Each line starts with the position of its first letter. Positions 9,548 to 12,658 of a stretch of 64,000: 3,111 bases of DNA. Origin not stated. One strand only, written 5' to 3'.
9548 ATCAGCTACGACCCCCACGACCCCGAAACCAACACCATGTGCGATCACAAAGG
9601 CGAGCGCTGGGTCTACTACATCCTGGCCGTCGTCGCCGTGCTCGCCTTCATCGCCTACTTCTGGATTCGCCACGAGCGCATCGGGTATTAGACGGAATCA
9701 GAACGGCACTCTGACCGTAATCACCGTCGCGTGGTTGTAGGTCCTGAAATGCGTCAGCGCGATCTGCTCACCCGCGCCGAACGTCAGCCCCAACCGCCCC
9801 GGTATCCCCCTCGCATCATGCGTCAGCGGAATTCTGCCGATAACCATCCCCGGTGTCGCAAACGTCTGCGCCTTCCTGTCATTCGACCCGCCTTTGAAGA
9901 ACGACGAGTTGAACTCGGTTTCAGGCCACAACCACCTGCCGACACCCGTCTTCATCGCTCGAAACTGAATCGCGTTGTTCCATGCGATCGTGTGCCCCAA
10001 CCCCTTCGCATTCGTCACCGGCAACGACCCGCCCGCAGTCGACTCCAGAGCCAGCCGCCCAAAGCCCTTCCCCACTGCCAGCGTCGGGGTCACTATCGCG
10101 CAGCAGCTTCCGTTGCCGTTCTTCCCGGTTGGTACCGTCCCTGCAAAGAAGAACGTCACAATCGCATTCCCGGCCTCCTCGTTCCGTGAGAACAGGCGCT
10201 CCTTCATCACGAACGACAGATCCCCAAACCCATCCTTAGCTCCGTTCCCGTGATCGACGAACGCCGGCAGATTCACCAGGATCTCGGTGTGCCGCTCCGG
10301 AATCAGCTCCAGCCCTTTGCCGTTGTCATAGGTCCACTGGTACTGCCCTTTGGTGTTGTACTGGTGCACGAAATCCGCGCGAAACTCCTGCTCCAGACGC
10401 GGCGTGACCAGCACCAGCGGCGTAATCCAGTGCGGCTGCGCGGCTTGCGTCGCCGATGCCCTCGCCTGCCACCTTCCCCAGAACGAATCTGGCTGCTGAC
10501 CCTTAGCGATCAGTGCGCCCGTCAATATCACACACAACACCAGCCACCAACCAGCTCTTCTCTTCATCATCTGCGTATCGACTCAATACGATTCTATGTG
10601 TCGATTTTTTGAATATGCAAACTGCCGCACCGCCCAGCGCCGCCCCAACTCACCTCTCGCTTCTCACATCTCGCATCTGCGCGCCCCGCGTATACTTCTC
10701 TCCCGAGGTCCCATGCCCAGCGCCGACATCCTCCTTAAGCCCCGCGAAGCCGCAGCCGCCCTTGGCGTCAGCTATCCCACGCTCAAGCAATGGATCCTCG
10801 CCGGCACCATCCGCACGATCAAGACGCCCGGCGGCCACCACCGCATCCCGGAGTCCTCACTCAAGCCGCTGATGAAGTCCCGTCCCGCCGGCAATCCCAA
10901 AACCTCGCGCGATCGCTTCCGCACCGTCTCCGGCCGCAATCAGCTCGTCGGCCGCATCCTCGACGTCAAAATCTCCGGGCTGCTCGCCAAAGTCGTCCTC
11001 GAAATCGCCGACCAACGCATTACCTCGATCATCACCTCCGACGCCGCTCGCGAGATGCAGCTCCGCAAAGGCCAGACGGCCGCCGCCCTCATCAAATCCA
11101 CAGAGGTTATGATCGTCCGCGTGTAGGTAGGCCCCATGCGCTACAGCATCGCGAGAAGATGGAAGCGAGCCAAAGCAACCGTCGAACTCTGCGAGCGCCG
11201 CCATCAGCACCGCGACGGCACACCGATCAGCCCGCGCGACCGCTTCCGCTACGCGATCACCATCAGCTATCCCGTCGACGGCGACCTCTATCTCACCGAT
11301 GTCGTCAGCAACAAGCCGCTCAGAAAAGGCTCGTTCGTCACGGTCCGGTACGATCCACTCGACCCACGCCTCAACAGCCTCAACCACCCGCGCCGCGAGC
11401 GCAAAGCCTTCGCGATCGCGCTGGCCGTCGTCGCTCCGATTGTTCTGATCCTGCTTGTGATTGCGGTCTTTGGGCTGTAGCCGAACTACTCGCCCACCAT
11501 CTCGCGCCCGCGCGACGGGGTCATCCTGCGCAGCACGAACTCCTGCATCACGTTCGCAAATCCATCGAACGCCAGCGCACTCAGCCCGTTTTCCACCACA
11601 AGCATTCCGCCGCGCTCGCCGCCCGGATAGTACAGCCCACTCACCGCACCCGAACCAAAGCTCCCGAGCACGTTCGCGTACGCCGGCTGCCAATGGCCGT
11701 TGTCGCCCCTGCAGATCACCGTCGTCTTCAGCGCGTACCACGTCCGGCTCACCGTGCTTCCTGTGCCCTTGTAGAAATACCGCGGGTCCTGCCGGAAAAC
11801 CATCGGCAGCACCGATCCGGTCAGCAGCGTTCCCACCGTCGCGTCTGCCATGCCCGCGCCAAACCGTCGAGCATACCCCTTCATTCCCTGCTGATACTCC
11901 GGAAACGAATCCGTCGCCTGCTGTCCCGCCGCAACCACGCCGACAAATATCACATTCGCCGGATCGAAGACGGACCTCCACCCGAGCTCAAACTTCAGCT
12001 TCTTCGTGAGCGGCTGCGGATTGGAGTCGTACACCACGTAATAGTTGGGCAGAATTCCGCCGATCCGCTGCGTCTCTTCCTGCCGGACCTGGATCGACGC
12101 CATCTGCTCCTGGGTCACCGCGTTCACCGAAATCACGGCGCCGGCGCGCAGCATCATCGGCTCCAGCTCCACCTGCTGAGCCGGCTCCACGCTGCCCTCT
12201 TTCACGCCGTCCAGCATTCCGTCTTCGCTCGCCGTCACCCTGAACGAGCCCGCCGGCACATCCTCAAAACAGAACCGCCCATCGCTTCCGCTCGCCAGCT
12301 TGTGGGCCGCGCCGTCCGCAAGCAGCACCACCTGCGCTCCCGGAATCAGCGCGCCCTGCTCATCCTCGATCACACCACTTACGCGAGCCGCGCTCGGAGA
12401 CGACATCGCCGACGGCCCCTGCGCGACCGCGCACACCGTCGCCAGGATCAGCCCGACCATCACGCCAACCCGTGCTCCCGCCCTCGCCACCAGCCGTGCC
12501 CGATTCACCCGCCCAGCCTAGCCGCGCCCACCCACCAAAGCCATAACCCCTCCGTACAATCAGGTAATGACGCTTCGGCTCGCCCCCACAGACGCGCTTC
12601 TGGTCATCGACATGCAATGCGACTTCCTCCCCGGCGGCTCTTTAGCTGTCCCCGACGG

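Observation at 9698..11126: Putative molybdate-controlled outer-membrane channel: HTH-TOBE regulator, divergent beta-barrel and ModE-like operator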

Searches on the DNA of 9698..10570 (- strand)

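Call 38: search_rna_families(sources=[L011, L012, L025, L034, L047, L049, L052, L055, L057, L065, L067, L078, L015, L021, L072, L069], threshold=gathering)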
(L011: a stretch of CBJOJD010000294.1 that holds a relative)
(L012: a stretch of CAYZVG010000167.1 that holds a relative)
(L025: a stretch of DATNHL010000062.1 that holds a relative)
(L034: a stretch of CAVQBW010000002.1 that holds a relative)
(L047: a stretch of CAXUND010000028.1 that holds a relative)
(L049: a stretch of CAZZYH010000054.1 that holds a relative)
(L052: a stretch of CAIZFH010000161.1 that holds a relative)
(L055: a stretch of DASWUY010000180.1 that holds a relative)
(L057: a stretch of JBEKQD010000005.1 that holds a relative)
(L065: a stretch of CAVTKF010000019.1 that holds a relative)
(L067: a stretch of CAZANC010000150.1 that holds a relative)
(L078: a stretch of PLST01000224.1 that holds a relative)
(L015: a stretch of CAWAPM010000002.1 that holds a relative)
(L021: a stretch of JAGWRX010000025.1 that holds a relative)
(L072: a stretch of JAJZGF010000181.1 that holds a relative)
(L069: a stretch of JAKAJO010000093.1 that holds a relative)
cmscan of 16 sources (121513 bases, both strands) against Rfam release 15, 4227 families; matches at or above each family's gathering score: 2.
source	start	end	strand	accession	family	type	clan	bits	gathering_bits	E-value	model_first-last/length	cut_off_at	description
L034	2311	2397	+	RF00005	tRNA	Gene; tRNA;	CL00001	60.9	29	1.9e-10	1-71/71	no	tRNA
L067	3660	3746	-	RF00005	tRNA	Gene; tRNA;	CL00001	57.1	29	2.1e-09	1-71/71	no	tRNA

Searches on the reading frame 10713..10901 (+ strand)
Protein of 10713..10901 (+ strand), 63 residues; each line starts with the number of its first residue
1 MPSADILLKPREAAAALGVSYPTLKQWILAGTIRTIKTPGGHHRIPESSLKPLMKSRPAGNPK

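Call 88: search_solved_structures(query=window:10713-10901:+, max_evalue=1, show_alignments=3)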
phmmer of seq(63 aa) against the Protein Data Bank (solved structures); distinct sequences matched with E-value up to 1: 4.
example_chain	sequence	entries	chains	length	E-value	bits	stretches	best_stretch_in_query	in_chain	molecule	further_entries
6ama_A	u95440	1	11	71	1.1e-06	32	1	2-58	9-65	Putative DNA-binding protein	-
6amk_A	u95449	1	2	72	3.3e-06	30.5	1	6-58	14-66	Putative DNA-binding protein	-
8jbs_A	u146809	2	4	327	0.0064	20.2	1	11-50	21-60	Putative cobalamin binding protein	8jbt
4j2n_A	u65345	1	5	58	0.15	15.9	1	11-58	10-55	Gp37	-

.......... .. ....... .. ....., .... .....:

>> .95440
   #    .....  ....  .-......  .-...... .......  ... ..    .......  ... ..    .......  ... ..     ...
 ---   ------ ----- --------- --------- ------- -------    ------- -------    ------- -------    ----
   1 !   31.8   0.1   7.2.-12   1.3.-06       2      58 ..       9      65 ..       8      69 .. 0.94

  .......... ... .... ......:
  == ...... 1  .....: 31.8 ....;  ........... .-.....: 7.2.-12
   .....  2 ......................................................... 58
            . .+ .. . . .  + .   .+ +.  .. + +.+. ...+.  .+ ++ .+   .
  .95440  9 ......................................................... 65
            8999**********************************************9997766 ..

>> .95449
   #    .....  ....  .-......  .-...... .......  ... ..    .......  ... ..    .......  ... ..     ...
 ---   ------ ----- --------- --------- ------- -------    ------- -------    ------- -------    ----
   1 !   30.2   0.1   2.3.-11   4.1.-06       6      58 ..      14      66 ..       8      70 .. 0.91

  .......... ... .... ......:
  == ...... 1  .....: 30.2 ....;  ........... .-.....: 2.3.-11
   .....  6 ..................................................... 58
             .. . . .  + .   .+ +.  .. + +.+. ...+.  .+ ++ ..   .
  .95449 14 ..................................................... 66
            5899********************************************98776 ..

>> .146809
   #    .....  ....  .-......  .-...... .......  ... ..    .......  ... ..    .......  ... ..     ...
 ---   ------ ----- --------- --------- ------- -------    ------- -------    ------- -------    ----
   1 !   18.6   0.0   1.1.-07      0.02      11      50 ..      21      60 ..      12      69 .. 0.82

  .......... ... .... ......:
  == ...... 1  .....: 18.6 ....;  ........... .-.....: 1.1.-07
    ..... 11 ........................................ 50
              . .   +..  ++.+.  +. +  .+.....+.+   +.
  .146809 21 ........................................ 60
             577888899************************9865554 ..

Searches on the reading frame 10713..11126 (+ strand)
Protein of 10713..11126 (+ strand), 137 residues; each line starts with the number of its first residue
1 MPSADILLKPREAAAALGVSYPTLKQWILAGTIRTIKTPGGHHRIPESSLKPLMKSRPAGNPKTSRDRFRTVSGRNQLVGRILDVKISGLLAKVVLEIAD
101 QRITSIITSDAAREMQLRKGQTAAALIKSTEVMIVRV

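Call 6: search_protein_families(library=pfam, proteins=[window:10713-11126:+], max_evalue=0.1)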
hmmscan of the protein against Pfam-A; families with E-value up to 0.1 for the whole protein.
window:10713-11126:+ (137 aa): 9 families
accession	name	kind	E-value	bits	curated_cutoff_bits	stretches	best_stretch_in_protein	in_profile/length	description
PF03459.23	TOBE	-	1.1e-12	48.4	22.3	1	73-134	2-64/64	TOBE domain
PF12728.13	HTH_17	-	1.1e-09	38.8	27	1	7-51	1-44/51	Helix-turn-helix domain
PF00376.29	MerR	-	0.00023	21.3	28.2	1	10-42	2-35/38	MerR family regulatory protein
PF13384.12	HTH_23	-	0.0023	18.1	24.6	1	8-28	18-38/50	Homeodomain-like domain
PF13518.12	HTH_28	-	0.0077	16.7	25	1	11-28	16-33/52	Helix-turn-helix domain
PF13551.12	HTH_29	-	0.045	14.3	28.1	0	10-30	15-35/64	Winged helix-turn helix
PF08402.16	TOBE_2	-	0.07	13.7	21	0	73-122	13-63/76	TOBE domain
PF12857.13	TOBE_3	-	0.077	13.4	27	0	74-125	3-56/59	TOBE-like domain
PF13411.12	MerR_1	-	0.1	13.2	21.6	0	11-42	4-35/69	MerR HTH family regulatory protein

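Call 7: search_protein_families(library=ncbifam, proteins=[window:10713-11126:+], max_evalue=0.1)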
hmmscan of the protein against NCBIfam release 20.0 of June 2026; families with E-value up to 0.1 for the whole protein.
window:10713-11126:+ (137 aa): 9 families
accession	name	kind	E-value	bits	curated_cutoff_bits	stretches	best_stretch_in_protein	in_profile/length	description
TIGR00638.1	Mop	subfamily_domain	3.9e-16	58.8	55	1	72-135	3-67/70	molybdenum-pterin binding domain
TIGR01764.1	excise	domain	1e-09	38.6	28.8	1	10-55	4-48/49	excisionase family DNA-binding protein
NF033787.1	HTH_BldC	subfamily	4.3e-08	32.9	77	1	7-52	2-47/49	BldC family transcriptional regulator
NF033518.0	transpos_IS607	equivalog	1.7e-06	27.7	110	1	12-60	2-51/187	IS607 family transposase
NF007957.0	PRK10676.1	equivalog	6.6e-05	22.2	369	1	72-135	124-189/263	molybdenum-dependent transcriptional regulator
NF040840.2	tungstate_WtpC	equivalog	0.00045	19.6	440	1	72-134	285-346/347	tungstate ABC transporter ATP-binding protein WtpC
TIGR02142.1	modC_ABC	equivalog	0.0011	18.2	285.05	1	66-131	286-351/353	molybdenum ABC transporter ATP-binding protein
NF008355.0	PRK11144.1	equivalog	0.0062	15.5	434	1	70-132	288-350/353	molybdenum ABC transporter ATP-binding protein ModC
NF007367.0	PRK09864.1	equivalog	0.036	12.8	569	1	72-134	163-226/356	aminopeptidase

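Call 24: find_homologous_proteins(query=window:10713-11126:+)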
Query window:10713-11126:+ (137 aa): 7968 proteins with E <= 0.001 among 8000 candidates; the best 120 are listed.
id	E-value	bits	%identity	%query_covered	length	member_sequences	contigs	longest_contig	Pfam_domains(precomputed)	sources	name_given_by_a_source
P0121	1.9e-79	282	100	100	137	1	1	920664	PF12728.14,PF03459.24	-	-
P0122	1.4e-75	269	94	100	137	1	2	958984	PF12728.14,PF03459.24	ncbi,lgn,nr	ncbi:MAG TPA: helix-turn-helix transcriptional regulator [Acidobacteriaceae bacterium]|nr:helix-turn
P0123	6.0e-75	267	95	100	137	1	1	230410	PF12728.14,PF03459.24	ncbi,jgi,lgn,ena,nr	ncbi:MAG TPA: helix-turn-helix transcriptional regulator [Acidobacteriaceae bacterium]|nr:helix-turn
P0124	1.7e-74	266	94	100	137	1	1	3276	PF12728.14,PF03459.24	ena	-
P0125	1.7e-74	266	92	100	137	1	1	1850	PF12728.14,PF03459.24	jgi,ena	-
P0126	8.7e-74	263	92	100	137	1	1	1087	PF12728.14,PF03459.24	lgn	-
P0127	4.6e-73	261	92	100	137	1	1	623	PF12728.14,PF03459.24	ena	-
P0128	7.2e-73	260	91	100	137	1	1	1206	PF12728.14,PF03459.24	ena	-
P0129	9.2e-73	260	92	99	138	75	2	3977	PF12728.14,PF03459.24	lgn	-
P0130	1.4e-72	259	91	100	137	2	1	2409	PF12728.14,PF03459.24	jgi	jgi:molybdopterin-binding protein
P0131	1.8e-72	259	92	99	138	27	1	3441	PF12728.14,PF03459.24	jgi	jgi:molybdopterin-binding protein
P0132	5.7e-72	257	88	100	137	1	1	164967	PF12728.14,PF03459.24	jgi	jgi:molybdopterin-binding protein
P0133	1.4e-71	256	89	100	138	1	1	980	PF12728.14,PF03459.24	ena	-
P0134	1.5e-71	256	91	100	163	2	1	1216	PF12728.14,PF03459.24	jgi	jgi:molybdopterin-binding protein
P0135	2.2e-71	256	91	100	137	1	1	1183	PF12728.14,PF03459.24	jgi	jgi:molybdopterin-binding protein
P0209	7.9e-64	231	79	100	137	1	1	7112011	PF12728.14,PF03459.24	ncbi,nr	ncbi:helix-turn-helix transcriptional regulator [Acidisarcina polymorpha]|nr:helix-turn-helix transc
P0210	8.2e-64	231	79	100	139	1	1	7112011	PF12728.14,PF03459.24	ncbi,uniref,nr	ncbi:Molybdate-binding domain of ModE [Acidisarcina polymorpha]|uniref:Molybdate-binding domain of M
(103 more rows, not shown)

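Call 29: search_solved_structures(query=window:10713-11126:+, max_evalue=1, show_alignments=4)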
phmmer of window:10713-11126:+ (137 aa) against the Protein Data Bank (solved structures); distinct sequences matched with E-value up to 1: 11.
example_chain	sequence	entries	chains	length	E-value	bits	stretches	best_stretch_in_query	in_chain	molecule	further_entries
1gug_A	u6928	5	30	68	3.4e-10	43.4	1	71-135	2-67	MOLYBDATE BINDING PROTEIN II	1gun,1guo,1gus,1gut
1h9j_A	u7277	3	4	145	9.3e-09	38.8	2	72-134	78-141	MOLYBDENUM-BINDING-PROTEIN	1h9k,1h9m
9bem_A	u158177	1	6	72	9.6e-08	35.5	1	72-134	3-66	Molybdenum-pterin-binding protein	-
9bed_A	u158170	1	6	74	1.1e-07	35.4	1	72-134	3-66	Molybdenum-pterin-binding protein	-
9beb_A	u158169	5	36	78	1.3e-07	35.1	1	72-134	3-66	Molybdenum-pterin binding domain-containing protein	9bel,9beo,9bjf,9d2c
6ama_A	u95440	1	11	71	5e-06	30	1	2-58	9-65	Putative DNA-binding protein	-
6amk_A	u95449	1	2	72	1.6e-05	28.4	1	6-58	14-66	Putative DNA-binding protein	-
1fr3_A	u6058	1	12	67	1.6e-05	28.3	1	72-135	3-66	MOLYBDATE/TUNGSTATE BINDING PROTEIN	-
8jbs_A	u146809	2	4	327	0.036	17.5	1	11-50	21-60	Putative cobalamin binding protein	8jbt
3d31_A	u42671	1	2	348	0.36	14.3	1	73-136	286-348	Sulfate/molybdate ABC transporter, ATP-binding protein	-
4j2n_A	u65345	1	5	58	0.61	13.6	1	11-58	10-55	Gp37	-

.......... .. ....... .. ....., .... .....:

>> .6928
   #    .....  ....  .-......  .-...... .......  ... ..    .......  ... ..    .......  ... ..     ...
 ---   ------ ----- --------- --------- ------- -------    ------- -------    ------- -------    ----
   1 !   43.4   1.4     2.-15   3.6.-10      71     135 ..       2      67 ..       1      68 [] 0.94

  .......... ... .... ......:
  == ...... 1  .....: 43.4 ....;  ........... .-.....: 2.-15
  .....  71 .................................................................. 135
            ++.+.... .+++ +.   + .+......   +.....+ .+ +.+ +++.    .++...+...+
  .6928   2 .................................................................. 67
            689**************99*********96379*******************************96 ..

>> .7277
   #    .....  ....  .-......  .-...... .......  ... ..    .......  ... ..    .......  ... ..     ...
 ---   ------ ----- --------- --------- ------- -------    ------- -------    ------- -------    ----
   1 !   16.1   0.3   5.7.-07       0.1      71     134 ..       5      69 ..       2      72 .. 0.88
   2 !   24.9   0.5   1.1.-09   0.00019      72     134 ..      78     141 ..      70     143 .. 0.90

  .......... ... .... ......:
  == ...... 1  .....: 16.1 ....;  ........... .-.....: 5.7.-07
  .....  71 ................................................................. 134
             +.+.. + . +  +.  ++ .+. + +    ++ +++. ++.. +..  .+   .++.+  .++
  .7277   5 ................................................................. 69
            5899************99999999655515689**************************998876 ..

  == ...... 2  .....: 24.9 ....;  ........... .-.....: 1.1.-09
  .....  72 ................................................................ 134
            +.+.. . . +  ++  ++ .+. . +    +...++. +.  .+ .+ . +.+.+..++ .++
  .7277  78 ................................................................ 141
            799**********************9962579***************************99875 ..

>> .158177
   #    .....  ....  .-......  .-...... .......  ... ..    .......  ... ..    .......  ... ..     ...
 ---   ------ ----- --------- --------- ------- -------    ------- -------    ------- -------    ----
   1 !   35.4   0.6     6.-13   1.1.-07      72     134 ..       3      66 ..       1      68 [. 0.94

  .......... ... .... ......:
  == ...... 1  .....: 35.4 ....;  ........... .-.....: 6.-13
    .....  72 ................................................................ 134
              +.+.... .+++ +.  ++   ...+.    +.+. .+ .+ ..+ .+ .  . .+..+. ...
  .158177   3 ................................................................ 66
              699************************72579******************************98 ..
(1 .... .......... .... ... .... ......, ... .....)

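Call 55: find_encoding_contigs(protein=P0209, flank=6000, max_places=2)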
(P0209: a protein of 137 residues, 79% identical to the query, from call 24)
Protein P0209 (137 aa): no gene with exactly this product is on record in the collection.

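Call 56: find_encoding_contigs(protein=P0210, flank=6000, max_places=2)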
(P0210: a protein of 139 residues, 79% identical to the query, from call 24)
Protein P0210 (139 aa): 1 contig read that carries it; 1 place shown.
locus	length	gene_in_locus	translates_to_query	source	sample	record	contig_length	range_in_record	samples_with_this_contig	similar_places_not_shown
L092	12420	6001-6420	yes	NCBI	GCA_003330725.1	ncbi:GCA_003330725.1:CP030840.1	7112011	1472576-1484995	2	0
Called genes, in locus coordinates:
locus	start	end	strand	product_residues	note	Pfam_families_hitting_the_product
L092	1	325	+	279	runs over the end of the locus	-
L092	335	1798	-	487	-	PF00324:AA_permease, PF13520:AA_permease_2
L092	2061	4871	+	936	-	PF02585:PIG-L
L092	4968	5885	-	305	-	-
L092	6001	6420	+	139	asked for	PF12728:HTH_17, PF03459:TOBE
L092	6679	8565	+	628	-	-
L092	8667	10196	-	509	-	PF00232:Glyco_hydro_1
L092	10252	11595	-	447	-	PF01566:Nramp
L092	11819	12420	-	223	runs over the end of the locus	PF01325:Fe_dep_repress, PF02742:Fe_dep_repr_C, PF04023:FeoA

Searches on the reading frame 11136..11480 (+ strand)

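Call 6: search_protein_families(library=pfam, proteins=[window:11136-11480:+], max_evalue=0.1)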
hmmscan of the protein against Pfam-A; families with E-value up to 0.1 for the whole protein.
window:11136-11480:+ (114 aa): 1 family
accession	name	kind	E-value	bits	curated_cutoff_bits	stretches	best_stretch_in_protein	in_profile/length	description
PF12158.14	DUF3592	-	0.00013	23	25.3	1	26-82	11-79/84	Domain of unknown function (DUF3592)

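Call 7: search_protein_families(library=ncbifam, proteins=[window:11136-11480:+], max_evalue=0.1)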
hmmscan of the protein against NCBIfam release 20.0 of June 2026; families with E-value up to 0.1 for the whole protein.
window:11136-11480:+ (114 aa): 0 families

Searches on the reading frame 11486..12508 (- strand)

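Call 6: search_protein_families(library=pfam, proteins=[window:11486-12508:-], max_evalue=0.1)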
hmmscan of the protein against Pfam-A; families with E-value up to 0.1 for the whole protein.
window:11486-12508:- (340 aa): 3 families
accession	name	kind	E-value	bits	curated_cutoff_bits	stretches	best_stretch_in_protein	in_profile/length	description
PF13620.12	CarboxypepD_reg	-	2.6e-13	50.6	32.3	1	43-115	2-77/82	Carboxypeptidase regulatory-like domain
PF13715.12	CarbopepD_reg_2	-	0.00042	20.7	32.2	1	43-114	1-71/88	CarboxypepD_reg-like domain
PF09430.16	EMC7_beta-sandw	-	0.015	16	26.6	1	53-94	5-46/122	ER membrane protein complex subunit 7, beta-sandwich domain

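Call 7: search_protein_families(library=ncbifam, proteins=[window:11486-12508:-], max_evalue=0.1)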
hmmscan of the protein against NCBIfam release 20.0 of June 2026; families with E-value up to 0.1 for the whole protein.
window:11486-12508:- (340 aa): 1 family
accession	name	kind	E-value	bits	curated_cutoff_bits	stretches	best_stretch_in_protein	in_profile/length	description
NF052345.1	S_layer_anammox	exception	8.4e-05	20.1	1400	1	28-120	1300-1392/1596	Kustd1514 family S-layer glycoprotein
